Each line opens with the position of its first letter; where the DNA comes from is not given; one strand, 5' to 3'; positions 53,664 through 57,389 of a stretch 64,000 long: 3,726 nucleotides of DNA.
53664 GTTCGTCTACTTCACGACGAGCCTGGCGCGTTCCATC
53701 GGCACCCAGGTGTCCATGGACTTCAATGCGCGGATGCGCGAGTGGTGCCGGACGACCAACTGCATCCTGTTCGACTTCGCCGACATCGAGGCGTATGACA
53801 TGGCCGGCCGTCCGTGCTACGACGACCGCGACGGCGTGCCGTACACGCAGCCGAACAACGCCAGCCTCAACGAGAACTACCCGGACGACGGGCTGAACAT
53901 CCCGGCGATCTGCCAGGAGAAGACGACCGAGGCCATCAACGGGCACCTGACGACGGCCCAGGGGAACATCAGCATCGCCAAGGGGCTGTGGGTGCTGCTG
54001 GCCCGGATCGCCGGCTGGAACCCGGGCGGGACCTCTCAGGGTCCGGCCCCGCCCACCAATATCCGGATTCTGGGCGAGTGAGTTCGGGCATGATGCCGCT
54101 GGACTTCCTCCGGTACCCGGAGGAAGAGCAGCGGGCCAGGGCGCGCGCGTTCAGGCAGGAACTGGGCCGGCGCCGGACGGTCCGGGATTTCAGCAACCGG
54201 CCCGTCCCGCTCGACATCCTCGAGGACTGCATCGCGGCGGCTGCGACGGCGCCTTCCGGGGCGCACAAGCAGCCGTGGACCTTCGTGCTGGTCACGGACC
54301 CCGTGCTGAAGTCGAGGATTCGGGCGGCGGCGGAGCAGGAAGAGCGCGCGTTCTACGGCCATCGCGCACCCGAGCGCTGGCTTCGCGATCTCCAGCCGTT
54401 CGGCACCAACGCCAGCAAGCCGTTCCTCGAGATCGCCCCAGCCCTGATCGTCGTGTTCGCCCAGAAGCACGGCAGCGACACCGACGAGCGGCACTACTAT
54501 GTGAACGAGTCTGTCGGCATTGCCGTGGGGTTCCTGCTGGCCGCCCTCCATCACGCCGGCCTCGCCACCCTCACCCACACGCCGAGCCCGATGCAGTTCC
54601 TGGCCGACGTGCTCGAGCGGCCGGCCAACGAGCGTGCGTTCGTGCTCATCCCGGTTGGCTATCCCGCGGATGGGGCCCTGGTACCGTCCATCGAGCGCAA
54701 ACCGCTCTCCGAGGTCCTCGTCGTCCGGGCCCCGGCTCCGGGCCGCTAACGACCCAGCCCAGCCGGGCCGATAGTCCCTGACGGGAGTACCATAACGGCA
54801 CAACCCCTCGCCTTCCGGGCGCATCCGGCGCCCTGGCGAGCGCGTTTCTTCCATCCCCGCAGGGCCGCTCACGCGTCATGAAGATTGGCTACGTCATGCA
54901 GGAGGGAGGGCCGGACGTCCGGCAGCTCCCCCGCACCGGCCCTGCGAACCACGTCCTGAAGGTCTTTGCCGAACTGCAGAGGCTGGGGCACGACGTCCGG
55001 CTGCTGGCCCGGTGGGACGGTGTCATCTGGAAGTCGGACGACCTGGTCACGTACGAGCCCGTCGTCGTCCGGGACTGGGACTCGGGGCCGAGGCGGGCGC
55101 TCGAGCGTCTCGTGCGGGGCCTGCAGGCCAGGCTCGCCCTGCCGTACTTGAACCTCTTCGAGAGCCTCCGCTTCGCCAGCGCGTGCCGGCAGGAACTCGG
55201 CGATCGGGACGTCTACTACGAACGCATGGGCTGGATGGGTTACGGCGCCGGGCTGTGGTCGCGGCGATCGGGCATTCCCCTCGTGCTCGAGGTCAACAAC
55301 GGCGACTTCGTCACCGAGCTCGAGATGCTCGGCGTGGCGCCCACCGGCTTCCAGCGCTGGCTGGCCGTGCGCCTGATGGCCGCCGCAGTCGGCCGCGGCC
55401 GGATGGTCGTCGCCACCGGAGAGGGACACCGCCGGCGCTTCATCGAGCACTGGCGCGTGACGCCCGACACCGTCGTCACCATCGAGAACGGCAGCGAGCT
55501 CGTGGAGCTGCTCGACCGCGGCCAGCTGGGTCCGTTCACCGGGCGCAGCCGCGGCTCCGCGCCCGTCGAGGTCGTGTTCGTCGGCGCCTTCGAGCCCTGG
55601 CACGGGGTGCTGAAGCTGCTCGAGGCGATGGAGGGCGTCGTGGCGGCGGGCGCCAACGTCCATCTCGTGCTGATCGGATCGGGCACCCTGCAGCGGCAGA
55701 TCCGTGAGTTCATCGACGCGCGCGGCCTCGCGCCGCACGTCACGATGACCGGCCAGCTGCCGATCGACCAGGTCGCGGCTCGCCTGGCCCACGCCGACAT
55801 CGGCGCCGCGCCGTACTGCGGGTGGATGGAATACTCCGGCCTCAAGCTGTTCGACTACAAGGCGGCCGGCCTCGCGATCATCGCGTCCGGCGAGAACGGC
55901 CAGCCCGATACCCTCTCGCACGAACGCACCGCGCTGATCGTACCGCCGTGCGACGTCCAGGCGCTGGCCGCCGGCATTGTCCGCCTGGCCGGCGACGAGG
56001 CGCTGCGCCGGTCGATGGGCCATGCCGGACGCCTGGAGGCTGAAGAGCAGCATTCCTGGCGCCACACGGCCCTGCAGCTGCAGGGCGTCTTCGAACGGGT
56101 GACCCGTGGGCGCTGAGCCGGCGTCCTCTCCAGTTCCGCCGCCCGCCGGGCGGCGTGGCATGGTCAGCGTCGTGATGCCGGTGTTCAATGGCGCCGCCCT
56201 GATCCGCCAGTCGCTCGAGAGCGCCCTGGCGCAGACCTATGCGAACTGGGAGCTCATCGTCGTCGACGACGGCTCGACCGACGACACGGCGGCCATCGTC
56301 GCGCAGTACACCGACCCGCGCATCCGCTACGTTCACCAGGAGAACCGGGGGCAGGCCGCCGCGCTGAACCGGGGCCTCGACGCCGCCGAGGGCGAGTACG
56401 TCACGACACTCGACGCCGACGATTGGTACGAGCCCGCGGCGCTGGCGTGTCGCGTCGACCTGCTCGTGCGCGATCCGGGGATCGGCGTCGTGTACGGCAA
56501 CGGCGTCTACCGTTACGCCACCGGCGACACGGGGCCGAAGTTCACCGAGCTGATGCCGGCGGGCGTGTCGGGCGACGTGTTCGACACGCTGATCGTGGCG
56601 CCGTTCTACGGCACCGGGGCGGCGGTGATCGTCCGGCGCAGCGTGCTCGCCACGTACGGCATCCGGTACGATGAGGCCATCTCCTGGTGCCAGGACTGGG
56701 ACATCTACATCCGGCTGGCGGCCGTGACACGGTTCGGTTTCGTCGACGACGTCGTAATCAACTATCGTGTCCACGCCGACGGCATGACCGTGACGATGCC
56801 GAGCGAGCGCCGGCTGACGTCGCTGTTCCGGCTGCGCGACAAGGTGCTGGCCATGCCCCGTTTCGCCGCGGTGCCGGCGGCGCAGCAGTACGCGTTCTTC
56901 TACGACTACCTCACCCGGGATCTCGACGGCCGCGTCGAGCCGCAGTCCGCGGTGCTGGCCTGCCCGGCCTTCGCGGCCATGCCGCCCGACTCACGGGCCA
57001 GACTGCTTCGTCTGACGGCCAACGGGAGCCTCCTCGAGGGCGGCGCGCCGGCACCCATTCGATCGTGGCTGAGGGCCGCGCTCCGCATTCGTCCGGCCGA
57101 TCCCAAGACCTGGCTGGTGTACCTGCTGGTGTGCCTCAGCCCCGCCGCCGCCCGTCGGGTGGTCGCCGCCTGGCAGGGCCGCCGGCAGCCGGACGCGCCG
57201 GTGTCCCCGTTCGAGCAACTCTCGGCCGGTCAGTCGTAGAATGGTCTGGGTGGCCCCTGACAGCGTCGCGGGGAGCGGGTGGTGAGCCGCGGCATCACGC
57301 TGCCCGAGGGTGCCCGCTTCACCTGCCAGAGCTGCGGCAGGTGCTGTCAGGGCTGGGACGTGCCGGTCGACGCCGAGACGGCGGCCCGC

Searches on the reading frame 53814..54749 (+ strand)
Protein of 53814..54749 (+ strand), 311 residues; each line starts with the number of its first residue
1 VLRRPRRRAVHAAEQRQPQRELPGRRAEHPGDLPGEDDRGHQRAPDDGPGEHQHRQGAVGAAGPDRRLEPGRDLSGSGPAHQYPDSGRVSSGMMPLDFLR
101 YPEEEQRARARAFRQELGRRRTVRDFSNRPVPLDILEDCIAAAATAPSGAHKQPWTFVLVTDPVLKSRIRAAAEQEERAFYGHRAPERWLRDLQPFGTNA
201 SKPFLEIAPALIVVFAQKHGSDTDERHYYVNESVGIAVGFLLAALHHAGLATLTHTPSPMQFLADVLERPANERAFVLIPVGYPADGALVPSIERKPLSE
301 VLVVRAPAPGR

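Call 9: search_protein_families(library=pfam, proteins=[window:53814-54749:+], max_evalue=0.01)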
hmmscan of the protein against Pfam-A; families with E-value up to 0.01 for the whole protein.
window:53814-54749:+ (311 aa): 2 families
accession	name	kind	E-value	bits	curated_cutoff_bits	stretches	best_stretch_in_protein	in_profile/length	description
PF00881.29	Nitroreductase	-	9.2e-22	78.4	23.5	1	119-283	3-167/167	Nitroreductase family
PF14512.11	TM1586_NiRdase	-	2.8e-05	24.3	27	0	137-163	161-187/215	Putative TM nitroreductase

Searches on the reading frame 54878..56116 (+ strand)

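Call 9: search_protein_families(library=pfam, proteins=[window:54878-56116:+], max_evalue=0.01)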
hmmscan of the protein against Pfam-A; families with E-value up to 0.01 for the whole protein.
window:54878-56116:+ (412 aa): 5 families
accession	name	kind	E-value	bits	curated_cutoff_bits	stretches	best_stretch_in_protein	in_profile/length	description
PF00534.26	Glycos_transf_1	-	1.5e-24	86.9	26.4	1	231-385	17-170/172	Glycosyl transferases group 1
PF13692.12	Glyco_trans_1_4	-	1.7e-23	83.9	27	1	231-372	3-141/142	Glycosyl transferases group 1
PF13579.12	Glyco_trans_4_4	-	4.4e-11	43.8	29.7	1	20-205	1-158/158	Glycosyl transferase 4-like domain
PF13439.12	Glyco_transf_4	-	2.2e-09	38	28.5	1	21-205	3-165/170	Glycosyltransferase Family 4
PF13524.12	Glyco_trans_1_2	-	2.9e-08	34.2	25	1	262-401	16-142/144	Glycosyl transferase-like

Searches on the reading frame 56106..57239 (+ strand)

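Call 9: search_protein_families(library=pfam, proteins=[window:56106-57239:+], max_evalue=0.01)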
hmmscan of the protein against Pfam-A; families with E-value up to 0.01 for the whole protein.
window:56106-57239:+ (377 aa): 4 families
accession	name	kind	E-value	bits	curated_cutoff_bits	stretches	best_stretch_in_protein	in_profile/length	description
PF00535.33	Glycos_transf_2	-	2e-37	129.1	23.3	1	21-172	1-157/168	Glycosyl transferase family 2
PF10111.15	Glyco_tranf_2_2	-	3.8e-16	59.8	27.3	1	21-228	1-223/276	Glycosyltransferase like family 2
PF13641.12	Glyco_tranf_2_3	-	1.9e-13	51.4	27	1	20-241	3-213/230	Glycosyltransferase like family 2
PF13704.12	Glyco_tranf_2_4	-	2.1e-05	25.4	27.5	1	32-106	6-82/98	Glycosyl transferase family 2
